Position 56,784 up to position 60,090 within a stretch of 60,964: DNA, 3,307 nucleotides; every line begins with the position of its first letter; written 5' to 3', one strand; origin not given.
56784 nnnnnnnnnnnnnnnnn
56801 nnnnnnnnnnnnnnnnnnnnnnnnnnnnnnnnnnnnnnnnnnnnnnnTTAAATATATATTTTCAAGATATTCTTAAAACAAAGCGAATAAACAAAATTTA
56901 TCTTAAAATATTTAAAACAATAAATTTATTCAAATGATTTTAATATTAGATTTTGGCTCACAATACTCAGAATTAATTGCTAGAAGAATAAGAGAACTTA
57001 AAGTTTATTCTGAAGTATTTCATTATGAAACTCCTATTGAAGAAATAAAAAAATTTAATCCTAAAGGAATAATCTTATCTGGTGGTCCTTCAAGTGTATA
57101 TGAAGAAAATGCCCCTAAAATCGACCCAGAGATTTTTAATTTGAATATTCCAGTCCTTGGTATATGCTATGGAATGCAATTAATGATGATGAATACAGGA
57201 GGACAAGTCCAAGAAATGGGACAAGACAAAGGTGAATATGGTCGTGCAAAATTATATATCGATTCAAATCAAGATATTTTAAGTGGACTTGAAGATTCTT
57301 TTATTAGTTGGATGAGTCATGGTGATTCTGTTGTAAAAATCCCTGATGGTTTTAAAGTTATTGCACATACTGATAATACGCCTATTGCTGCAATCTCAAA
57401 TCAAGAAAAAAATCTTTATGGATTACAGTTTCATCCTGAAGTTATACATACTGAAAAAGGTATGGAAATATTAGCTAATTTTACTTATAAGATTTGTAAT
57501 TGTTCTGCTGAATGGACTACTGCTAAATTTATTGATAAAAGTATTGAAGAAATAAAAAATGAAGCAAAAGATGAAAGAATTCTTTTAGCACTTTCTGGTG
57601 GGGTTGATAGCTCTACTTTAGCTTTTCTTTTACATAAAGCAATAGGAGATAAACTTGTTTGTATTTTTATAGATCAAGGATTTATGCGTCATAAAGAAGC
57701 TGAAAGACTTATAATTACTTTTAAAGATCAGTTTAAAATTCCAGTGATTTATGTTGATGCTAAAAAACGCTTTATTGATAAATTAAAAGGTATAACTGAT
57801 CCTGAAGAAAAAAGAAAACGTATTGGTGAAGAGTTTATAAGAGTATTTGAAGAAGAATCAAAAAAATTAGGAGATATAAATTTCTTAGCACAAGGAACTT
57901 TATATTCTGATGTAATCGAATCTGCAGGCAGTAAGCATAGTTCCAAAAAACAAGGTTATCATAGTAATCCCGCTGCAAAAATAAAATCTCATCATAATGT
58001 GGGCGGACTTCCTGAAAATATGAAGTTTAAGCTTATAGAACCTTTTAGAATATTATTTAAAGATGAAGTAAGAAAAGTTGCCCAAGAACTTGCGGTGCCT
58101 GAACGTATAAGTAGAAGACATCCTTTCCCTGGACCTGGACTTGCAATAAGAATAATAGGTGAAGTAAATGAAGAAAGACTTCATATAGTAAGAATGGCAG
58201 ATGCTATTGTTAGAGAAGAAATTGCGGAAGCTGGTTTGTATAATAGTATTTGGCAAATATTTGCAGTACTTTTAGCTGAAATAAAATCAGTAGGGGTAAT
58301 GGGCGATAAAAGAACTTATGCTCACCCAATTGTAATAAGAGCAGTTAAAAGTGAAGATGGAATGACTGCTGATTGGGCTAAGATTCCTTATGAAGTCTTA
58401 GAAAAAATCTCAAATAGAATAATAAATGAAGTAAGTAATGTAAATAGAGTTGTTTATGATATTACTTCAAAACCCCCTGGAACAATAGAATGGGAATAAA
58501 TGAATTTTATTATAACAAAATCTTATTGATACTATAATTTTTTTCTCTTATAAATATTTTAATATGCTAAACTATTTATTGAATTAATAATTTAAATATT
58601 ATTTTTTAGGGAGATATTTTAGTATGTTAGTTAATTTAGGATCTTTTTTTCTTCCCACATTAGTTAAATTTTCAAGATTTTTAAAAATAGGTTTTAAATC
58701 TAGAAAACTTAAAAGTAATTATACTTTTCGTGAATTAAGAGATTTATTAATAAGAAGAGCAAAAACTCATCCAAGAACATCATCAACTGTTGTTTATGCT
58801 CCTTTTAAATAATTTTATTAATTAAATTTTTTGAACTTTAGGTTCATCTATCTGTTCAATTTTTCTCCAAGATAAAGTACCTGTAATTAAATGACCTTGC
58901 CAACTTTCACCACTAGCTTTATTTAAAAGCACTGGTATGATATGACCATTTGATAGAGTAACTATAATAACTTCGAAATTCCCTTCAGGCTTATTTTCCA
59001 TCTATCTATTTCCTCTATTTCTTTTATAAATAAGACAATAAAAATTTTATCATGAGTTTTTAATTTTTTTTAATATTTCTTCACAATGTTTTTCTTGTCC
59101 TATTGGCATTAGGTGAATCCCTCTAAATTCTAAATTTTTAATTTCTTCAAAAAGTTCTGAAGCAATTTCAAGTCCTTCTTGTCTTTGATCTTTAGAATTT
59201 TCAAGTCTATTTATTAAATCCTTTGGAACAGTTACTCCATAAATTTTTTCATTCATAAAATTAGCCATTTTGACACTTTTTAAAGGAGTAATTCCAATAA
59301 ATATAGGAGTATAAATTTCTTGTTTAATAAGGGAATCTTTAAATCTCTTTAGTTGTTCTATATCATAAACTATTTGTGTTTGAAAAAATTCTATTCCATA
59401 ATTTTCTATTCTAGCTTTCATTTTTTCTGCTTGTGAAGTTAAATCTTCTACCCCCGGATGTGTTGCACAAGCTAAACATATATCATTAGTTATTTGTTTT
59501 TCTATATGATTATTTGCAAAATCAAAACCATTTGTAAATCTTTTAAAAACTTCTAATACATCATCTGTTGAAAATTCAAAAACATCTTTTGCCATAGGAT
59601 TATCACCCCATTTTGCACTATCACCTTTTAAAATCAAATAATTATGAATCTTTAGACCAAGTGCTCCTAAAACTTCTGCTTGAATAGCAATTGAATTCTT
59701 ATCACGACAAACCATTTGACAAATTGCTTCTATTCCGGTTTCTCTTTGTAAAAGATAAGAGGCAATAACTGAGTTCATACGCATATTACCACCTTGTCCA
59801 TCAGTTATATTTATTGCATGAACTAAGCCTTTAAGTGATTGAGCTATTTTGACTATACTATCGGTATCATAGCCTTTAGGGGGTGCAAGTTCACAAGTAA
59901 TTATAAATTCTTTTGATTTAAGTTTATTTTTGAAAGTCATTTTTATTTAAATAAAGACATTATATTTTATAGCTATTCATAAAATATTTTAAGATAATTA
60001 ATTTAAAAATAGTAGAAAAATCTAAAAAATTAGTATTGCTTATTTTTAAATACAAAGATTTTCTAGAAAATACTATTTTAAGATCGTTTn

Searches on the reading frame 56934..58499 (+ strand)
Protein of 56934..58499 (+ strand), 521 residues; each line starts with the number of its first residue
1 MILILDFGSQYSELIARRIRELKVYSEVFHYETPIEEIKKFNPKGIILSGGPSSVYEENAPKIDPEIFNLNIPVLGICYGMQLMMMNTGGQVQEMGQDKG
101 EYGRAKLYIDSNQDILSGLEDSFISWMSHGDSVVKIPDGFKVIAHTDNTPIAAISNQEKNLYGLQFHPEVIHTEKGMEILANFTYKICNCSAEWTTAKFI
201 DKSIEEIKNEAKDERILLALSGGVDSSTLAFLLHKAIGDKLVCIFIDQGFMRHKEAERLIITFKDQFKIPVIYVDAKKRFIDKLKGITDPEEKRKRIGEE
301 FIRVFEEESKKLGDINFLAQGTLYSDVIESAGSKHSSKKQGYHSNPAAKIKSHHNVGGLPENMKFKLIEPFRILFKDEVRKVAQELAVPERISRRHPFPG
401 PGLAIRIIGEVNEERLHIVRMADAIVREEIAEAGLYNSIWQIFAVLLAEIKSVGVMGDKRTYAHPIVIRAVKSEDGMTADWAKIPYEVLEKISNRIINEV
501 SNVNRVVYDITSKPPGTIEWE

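Call 44: search_protein_families(library=pfam, proteins=[window:56934-58499:+], max_evalue=0.0001)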
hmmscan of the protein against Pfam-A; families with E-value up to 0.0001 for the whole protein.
window:56934-58499:+ (521 aa): 4 families
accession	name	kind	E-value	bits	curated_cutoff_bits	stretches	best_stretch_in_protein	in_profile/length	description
PF00117.34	GATase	-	5.4e-52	176.7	22.8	1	3-186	1-189/190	Glutamine amidotransferase class-I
PF00958.27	GMP_synt_C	-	7.3e-46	154.6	27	1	428-520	1-92/92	GMP synthase C terminal domain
PF07722.19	Peptidase_C26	-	3.3e-11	43.8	20.5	1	67-169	101-219/219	Peptidase C26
PF02540.23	NAD_synthase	-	2.9e-09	36.8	21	1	202-277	7-82/242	NAD synthase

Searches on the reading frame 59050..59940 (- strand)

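Call 22: search_protein_families(library=pfam, proteins=[window:59050-59940:-])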
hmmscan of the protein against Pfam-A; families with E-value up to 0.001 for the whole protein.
window:59050-59940:- (296 aa): 1 family
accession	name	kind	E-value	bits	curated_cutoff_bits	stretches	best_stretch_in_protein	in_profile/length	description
PF02219.23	MTHFR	-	1.3e-35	123.6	24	1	3-293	2-286/287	Methylenetetrahydrofolate reductase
